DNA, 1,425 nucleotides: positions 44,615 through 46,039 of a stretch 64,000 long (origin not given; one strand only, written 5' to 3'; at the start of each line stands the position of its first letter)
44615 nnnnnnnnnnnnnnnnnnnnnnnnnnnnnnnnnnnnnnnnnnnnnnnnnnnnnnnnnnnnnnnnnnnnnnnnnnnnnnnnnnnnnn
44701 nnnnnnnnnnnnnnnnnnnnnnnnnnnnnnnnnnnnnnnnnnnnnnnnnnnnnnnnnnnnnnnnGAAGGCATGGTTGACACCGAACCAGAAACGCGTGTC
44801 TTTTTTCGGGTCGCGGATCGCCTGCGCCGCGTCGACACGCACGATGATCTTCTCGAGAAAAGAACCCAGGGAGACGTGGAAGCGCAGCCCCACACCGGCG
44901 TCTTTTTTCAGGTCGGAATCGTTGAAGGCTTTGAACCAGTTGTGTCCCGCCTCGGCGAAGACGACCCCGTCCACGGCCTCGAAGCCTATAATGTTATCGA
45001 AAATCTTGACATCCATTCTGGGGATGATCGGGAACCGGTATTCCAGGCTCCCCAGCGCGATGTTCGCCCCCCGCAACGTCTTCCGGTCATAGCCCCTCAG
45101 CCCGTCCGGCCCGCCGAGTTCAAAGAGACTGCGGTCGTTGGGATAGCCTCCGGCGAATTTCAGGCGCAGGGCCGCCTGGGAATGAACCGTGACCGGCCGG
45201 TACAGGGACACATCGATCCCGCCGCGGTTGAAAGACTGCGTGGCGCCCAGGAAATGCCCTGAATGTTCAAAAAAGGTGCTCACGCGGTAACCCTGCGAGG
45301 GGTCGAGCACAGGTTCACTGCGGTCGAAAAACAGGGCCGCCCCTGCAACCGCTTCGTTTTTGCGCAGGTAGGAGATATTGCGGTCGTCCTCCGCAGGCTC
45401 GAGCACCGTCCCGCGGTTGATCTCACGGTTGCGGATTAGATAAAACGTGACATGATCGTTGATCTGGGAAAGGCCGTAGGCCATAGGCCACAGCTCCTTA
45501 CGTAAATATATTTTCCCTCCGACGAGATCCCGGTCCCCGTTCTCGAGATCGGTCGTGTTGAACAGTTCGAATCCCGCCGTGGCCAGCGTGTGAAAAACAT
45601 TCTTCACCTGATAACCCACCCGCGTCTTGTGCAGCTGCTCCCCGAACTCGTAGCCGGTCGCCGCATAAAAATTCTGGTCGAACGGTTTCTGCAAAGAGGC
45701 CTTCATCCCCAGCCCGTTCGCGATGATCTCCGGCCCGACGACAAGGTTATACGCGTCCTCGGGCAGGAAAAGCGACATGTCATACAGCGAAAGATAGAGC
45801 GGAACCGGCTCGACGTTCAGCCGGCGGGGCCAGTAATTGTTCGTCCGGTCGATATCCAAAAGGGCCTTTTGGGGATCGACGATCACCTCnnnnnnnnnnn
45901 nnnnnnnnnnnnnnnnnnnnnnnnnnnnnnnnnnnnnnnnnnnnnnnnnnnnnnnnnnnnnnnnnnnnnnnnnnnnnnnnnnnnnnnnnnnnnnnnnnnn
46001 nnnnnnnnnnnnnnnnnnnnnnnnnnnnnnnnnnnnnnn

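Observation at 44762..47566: M1 gluzincin aminopeptidase fused to an Omp85/BamA-like C-terminal beta-barrel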

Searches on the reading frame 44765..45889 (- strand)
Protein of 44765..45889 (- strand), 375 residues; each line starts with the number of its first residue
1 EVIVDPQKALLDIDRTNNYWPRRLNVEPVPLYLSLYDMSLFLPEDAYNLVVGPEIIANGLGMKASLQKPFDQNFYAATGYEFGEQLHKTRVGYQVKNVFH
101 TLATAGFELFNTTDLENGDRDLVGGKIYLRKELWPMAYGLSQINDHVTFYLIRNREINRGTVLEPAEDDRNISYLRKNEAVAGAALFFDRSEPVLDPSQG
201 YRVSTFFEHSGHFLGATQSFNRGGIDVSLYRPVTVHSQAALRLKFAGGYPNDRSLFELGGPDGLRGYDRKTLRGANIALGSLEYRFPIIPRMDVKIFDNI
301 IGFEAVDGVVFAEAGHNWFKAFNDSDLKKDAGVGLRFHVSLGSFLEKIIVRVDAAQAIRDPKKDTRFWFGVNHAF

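Call 39: search_solved_structures(query=A2, max_evalue=1, show_alignments=1)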
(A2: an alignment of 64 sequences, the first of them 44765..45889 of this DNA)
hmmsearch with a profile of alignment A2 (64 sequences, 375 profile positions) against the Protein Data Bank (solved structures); distinct sequences matched with E-value up to 1: 11.
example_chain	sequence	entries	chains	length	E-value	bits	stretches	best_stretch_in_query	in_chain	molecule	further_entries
9ccg_A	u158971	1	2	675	4.6e-11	45.2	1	189-375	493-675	POTRA domain-containing protein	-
8us4_A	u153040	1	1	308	5.5e-07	31.8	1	183-360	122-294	Translocation and assembly module subunit TamA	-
8us1_A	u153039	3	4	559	3.2e-06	29.2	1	183-360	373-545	Translocation and assembly module subunit TamA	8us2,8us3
4n74_A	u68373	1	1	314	5e-05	25.3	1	200-371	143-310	Predicted outer membrane protein and surface antigen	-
4c00_A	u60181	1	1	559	0.00025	23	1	200-371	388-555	TRANSLOCATION AND ASSEMBLY MODULE TAMA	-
23sp_A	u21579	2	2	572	0.00027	22.9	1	200-371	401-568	Translocation and assembly module subunit TamA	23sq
9xdc_A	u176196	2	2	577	0.00028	22.8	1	200-371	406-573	Translocation and assembly module subunit TamA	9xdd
4k3c_A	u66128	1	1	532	0.58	11.9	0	208-272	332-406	Outer membrane protein assembly factor BamA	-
9co2_A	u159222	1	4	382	0.79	11.5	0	215-272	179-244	Outer membrane protein assembly factor BamA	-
4n75_A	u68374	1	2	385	0.81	11.5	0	215-272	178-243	Outer membrane protein assembly factor BamA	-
9cs0_A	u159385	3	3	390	0.81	11.4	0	215-272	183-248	Outer membrane protein assembly factor BamA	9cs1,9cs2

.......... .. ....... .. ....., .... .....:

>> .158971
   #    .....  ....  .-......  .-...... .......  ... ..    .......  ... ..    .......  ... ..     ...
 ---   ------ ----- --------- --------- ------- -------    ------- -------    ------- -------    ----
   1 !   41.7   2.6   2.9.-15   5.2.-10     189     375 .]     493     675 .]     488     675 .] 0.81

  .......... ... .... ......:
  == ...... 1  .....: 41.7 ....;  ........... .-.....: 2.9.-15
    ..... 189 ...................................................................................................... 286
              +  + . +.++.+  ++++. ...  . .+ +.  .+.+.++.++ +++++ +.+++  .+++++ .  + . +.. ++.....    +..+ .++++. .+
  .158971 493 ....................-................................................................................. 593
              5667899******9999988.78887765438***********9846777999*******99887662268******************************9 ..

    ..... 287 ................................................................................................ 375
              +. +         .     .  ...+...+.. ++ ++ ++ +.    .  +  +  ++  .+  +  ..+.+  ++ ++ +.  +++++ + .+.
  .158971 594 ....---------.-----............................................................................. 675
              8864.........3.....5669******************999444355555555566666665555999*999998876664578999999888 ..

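Call 44: find_homologous_proteins(query=A2, max_evalue=0.001)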
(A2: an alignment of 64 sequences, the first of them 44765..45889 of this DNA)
Query A2 (64 sequences) (375 aa, profile of the alignment): 15 proteins with E <= 0.001 among 8000 candidates.
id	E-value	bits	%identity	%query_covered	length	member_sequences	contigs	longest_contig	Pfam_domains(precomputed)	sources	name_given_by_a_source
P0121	5.8e-169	580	59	100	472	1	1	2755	PF01103.30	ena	-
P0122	1.0e-163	562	49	100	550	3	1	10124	PF01433.27,PF01103.30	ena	-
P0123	1.1e-160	552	43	100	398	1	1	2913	PF01103.30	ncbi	ncbi:MAG: BamA/TamA family outer membrane protein, partial [Deltaproteobacteria bacterium]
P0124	2.6e-158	545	42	100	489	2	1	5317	PF01103.30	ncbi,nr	ncbi:MAG: BamA/TamA family outer membrane protein, partial [Candidatus Omnitrophica bacterium]|nr:Ba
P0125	1.4e-156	539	51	100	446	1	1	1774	PF01103.30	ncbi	-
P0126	5.8e-154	530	51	100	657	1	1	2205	PF01433.27,PF01103.30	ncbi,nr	ncbi:MAG: BamA/TamA family outer membrane protein, partial [Candidatus Omnitrophica bacterium]|nr:Ba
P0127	1.0e-149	516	42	99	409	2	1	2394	PF01103.30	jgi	-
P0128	4.4e-146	504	43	97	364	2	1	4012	PF01103.30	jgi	jgi:outer membrane protein assembly factor BamA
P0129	1.6e-139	483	43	82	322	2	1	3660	PF01103.30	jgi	jgi:outer membrane protein assembly factor BamA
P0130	5.1e-138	478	42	87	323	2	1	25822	PF01103.30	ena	-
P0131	7.8e-135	467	44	84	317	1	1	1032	PF01103.30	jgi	jgi:outer membrane protein assembly factor BamA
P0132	2.1e-118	413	42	72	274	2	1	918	PF01103.30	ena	-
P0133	1.7e-116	407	44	74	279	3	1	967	PF01103.30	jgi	-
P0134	1.3e-112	394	37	79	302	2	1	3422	PF01103.30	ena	-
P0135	1.1e-100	355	52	62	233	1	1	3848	PF01103.30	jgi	jgi:outer membrane protein assembly factor BamA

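Call 58: search_protein_representatives(alignment_id=A4)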
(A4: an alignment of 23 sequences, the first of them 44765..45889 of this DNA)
Query: 23 sequences, 375 profile positions. Proteins with E-value up to 0.001 (for the whole library): 2542; up to 1e-10: 304; up to 1e-30: 39. The best 150 are listed.
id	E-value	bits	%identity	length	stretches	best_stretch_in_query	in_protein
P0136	8.0e-181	617.3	-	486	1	1-375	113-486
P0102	2.2e-172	589.6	-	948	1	1-375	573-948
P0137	6.7e-156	535.3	-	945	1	1-375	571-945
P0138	1.8e-154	530.6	-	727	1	1-375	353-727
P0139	1.0e-127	442.6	-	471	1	3-375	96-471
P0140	8.1e-127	439.6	-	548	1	3-375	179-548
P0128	4.7e-126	437.1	-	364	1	15-375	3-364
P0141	6.7e-120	416.8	-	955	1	2-375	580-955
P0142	2.1e-114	398.7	-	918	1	2-375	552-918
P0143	7.1e-113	393.7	-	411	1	3-375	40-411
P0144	9.9e-111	386.6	-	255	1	123-375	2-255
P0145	6.9e-109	380.6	-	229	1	17-244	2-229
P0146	2.8e-106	372.0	-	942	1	4-375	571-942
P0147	2.5e-104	365.5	-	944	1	10-375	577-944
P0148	5.5e-68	246.0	-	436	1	2-375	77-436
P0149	3.8e-66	239.9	-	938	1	2-375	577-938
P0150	9.0e-66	238.7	-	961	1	1-375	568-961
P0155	1.1e-55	205.4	-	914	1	3-373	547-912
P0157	1.4e-47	178.8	-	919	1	2-373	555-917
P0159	2.5e-40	155.0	-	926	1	2-375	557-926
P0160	1.3e-39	152.6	-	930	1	3-375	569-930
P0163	1.1e-36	143.0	-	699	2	179-375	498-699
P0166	1.9e-35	138.9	-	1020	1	2-375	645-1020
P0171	1.1e-32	129.8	-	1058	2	183-375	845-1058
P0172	1.3e-31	126.3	-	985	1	2-375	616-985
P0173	1.2e-29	119.8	-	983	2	182-375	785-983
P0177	2.5e-28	115.4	-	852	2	182-375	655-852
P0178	5.7e-28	114.3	-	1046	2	234-373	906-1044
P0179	8.2e-28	113.7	-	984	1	1-375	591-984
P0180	8.6e-28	113.7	-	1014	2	181-375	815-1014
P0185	5.4e-25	104.5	-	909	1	3-364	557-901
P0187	6.4e-24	100.9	-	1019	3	235-375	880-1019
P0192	1.7e-21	92.9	-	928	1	196-375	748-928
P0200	3.7e-18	82.0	-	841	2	204-375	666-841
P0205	7.4e-17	77.7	-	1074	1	200-362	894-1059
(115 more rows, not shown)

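Call 59: search_protein_families(library=pfam, proteins=[P0150, P0155, P0157, P0159, P0166, P0172, P0179, P0185, P0149, P0160], max_evalue=0.001)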
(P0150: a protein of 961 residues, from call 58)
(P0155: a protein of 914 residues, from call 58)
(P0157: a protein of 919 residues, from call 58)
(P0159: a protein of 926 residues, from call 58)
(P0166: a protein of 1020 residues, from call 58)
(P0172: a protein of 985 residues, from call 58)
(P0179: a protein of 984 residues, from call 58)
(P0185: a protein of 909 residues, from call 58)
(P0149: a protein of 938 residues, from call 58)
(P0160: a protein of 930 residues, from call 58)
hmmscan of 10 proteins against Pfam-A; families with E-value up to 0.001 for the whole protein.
P0150 (961 aa): 1 family
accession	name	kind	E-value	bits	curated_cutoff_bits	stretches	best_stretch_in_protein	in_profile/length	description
PF01433.26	Peptidase_M1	-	6.2e-16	59.1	27.7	1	279-493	8-218/218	Peptidase family M1 domain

P0155 (914 aa): 1 family
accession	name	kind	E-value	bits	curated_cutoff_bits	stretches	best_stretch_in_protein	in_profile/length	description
PF01433.26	Peptidase_M1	-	3.7e-24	86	27.7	1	273-488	8-218/218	Peptidase family M1 domain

P0157 (919 aa): 1 family
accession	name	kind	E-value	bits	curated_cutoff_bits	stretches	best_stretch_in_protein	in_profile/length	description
PF01433.26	Peptidase_M1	-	8.5e-26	91.3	27.7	1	276-497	3-218/218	Peptidase family M1 domain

P0159 (926 aa): 2 families
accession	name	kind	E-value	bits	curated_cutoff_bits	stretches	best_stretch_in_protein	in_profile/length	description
PF01433.26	Peptidase_M1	-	1.6e-14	54.5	27.7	1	285-495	9-212/218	Peptidase family M1 domain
PF01103.29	Omp85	-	0.00029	20.9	24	0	755-914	139-311/325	Omp85 superfamily domain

P0166 (1020 aa): 1 family
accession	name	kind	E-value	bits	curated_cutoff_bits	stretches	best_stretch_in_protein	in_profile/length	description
PF01433.26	Peptidase_M1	-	2.3e-11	44.1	27.7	1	337-556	3-218/218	Peptidase family M1 domain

P0172 (985 aa): 1 family
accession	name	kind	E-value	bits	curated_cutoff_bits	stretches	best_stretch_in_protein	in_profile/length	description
PF01433.26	Peptidase_M1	-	4.6e-13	49.7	27.7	1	303-508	2-203/218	Peptidase family M1 domain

P0179 (984 aa): 2 families
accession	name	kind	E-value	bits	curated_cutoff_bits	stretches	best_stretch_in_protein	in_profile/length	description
PF01433.26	Peptidase_M1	-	3.7e-15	56.6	27.7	1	316-497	43-218/218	Peptidase family M1 domain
PF01103.29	Omp85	-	2.2e-07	31.1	24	1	766-942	111-288/325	Omp85 superfamily domain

P0185 (909 aa): 1 family
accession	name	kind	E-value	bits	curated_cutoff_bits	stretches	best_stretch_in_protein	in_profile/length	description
PF01433.26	Peptidase_M1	-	2.3e-11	44.1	27.7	1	283-488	9-209/218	Peptidase family M1 domain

P0149 (938 aa): 2 families
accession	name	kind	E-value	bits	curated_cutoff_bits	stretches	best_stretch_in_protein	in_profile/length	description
PF01433.26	Peptidase_M1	-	2.9e-23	83.1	27.7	1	339-502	66-218/218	Peptidase family M1 domain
PF01103.29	Omp85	-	7.6e-16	59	24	1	703-923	103-307/325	Omp85 superfamily domain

P0160 (930 aa): 2 families
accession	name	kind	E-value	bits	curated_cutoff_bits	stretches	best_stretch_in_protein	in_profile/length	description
PF01433.26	Peptidase_M1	-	3.3e-18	66.5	27.7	1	333-493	69-218/218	Peptidase family M1 domain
PF01103.29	Omp85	-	4.2e-07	30.2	24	1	727-921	110-315/325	Omp85 superfamily domain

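Call 60: search_protein_families(library=pfam, proteins=[P0163, P0171, P0173, P0177, P0178, P0180, P0187, P0192, P0205, P0200], max_evalue=0.001)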
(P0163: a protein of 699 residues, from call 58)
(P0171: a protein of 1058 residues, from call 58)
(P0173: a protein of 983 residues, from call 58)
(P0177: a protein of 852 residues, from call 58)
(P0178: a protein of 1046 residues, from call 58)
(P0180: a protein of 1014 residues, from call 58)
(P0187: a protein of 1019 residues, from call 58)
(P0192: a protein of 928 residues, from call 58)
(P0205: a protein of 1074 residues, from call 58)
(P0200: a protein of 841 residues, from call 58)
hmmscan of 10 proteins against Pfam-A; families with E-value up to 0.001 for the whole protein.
P0163 (699 aa): 2 families
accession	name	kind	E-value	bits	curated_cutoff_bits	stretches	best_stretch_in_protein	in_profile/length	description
PF01433.26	Peptidase_M1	-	2.8e-15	56.9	27.7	1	19-179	69-218/218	Peptidase family M1 domain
PF01103.29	Omp85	-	1e-06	29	24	1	505-694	121-320/325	Omp85 superfamily domain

P0171 (1058 aa): 2 families
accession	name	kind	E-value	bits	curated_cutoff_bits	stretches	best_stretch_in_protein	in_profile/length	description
PF01433.26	Peptidase_M1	-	4.6e-16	59.5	27.7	1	320-536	6-218/218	Peptidase family M1 domain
PF01103.29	Omp85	-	2.1e-05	24.7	24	1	912-1032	163-301/325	Omp85 superfamily domain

P0173 (983 aa): 1 family
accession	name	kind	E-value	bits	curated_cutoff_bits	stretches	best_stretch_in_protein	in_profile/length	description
PF01433.26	Peptidase_M1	-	1e-08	35.5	27.7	1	322-504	42-218/218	Peptidase family M1 domain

P0177 (852 aa): 2 families
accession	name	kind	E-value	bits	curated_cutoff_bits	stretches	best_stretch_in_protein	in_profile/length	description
PF01433.26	Peptidase_M1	-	8.5e-15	55.4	27.7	1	162-382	2-218/218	Peptidase family M1 domain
PF01103.29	Omp85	-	2.3e-05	24.5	24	1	609-803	103-267/325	Omp85 superfamily domain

P0178 (1046 aa): 2 families
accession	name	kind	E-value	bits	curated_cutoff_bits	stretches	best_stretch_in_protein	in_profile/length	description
PF01433.26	Peptidase_M1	-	7.6e-13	49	27.7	1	320-530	14-218/218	Peptidase family M1 domain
PF01103.29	Omp85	-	5.8e-07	29.8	24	1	751-1043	31-322/325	Omp85 superfamily domain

P0180 (1014 aa): 1 family
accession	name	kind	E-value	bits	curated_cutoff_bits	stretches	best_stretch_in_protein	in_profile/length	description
PF01433.26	Peptidase_M1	-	1.6e-16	61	27.7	1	308-515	17-218/218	Peptidase family M1 domain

P0187 (1019 aa): 1 family
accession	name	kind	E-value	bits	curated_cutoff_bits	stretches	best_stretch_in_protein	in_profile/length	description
PF01433.26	Peptidase_M1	-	2.9e-13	50.4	27.7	1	310-513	20-218/218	Peptidase family M1 domain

P0192 (928 aa): 2 families
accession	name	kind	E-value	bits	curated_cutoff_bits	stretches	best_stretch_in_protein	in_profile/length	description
PF13485.12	Peptidase_MA_2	-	1.8e-14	54.4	32.4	1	74-271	14-198/201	Peptidase MA superfamily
PF07676.18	PD40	-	4.6e-14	52.4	20.9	1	434-467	4-38/38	WD40-like Beta Propeller Repeat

P0205 (1074 aa): 2 families
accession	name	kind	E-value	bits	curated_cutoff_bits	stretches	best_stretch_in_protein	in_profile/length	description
PF01433.26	Peptidase_M1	-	1.6e-17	64.3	27.7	1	420-622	7-215/218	Peptidase family M1 domain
PF01103.29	Omp85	-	2.6e-12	47.3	24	1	894-1072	135-323/325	Omp85 superfamily domain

P0200 (841 aa): 1 family
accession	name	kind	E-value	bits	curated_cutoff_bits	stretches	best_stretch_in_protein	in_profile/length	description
PF01103.29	Omp85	-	4.6e-13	49.8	24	1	665-841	138-325/325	Omp85 superfamily domain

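Call 62: predict_structure(alignment_id=A4)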
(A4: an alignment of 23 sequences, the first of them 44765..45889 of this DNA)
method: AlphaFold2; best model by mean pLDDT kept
length: 375 residues; sequences in the alignment: 23
mean_pLDDT: 71.0   pTM: 0.66
mean pLDDT of the five models: 71.0, 68.1, 65.7, 62.3, 56.3
residues with pLDDT >= 90: 12; 70-90: 218; 50-70: 89; < 50: 56
segments of 3 or more residues with pLDDT < 50: 1-5, 8-18, 137-141, 155-176, 194-196, 260-263, 266-269
pLDDT, mean of each block of 10 residues (from residue 1): 48 45 78 71 79 76 87 89 78 86 85 70 78 63 73 50 34 52 79 57 80 64 82 85 82 60 48 70 88 80 86 76 66 84 66 77 68 53
secondary structure, 60 per line:
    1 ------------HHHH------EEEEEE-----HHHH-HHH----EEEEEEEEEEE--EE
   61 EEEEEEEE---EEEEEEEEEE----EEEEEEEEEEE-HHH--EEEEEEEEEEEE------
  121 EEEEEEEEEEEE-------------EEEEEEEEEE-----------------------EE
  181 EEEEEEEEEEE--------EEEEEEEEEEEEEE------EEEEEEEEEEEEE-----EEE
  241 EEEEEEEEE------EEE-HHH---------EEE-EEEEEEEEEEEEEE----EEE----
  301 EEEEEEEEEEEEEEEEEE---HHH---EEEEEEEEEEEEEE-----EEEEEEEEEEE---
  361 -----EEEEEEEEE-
elements in order: H13-16 E23-28 H34-37 E46-56 E59-68 E72-81 E86-96 E103-114 E121-132 E146-155 E179-191 E200-213 E220-232 E238-249 E256-258 E272-274 E276-289 E294-296 E301-318 E328-341 E347-357 E366-374

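Call 64: list_cluster_members(proteins=[P0171, P0178, P0205, P0192, P0180, P0187, P0173, P0166, P0179, P0185])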
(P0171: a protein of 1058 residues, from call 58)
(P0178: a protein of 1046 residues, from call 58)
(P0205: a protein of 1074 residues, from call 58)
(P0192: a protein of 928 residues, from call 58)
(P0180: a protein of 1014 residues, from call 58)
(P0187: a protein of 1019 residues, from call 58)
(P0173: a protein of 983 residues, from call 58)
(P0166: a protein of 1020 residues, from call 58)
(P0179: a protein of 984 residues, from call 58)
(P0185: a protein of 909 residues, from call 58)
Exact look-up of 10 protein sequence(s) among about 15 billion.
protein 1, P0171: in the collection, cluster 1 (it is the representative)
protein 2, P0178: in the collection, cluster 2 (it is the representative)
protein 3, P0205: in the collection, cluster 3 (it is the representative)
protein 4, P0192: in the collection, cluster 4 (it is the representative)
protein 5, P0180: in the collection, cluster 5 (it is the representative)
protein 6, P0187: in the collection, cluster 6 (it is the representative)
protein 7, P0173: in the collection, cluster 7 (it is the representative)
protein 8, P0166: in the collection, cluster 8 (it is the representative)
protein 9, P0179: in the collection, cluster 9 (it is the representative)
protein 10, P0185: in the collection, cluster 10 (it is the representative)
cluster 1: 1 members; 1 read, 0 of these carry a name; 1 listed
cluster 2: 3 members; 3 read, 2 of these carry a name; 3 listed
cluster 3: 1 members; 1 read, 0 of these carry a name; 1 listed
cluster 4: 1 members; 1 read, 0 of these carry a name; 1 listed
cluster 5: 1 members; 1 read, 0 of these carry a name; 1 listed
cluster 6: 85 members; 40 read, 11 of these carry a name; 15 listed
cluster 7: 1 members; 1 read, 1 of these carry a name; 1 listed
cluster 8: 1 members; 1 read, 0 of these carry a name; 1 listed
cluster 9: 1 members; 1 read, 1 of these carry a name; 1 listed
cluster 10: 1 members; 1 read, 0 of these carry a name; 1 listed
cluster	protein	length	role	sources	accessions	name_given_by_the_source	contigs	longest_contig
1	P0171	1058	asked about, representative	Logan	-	-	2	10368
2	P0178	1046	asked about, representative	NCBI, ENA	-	-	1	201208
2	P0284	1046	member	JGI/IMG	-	hypothetical protein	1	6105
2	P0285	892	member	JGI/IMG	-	hypothetical protein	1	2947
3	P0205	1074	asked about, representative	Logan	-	-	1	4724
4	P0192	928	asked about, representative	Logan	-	-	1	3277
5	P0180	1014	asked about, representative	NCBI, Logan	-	-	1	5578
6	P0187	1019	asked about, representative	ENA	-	-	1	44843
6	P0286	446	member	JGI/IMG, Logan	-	hypothetical protein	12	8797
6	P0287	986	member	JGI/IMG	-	hypothetical protein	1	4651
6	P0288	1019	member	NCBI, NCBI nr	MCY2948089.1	MAG: M1 family aminopeptidase [Planctomycetota bacterium] | M1 family aminopeptidase [Planctomycetota bacterium]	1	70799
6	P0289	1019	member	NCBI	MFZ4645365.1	MAG: M1 family aminopeptidase [Gemmataceae bacterium]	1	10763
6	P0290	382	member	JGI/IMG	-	hypothetical protein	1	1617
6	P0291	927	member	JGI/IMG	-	hypothetical protein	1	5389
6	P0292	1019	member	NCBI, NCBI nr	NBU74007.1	MAG: hypothetical protein EBS30_02070 [Planctomycetes bacterium] | hypothetical protein [Planctomycetota bacterium]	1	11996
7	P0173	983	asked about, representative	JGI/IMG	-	hypothetical protein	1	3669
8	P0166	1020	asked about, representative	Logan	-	-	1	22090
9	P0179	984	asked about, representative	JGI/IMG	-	hypothetical protein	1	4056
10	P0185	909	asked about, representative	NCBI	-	-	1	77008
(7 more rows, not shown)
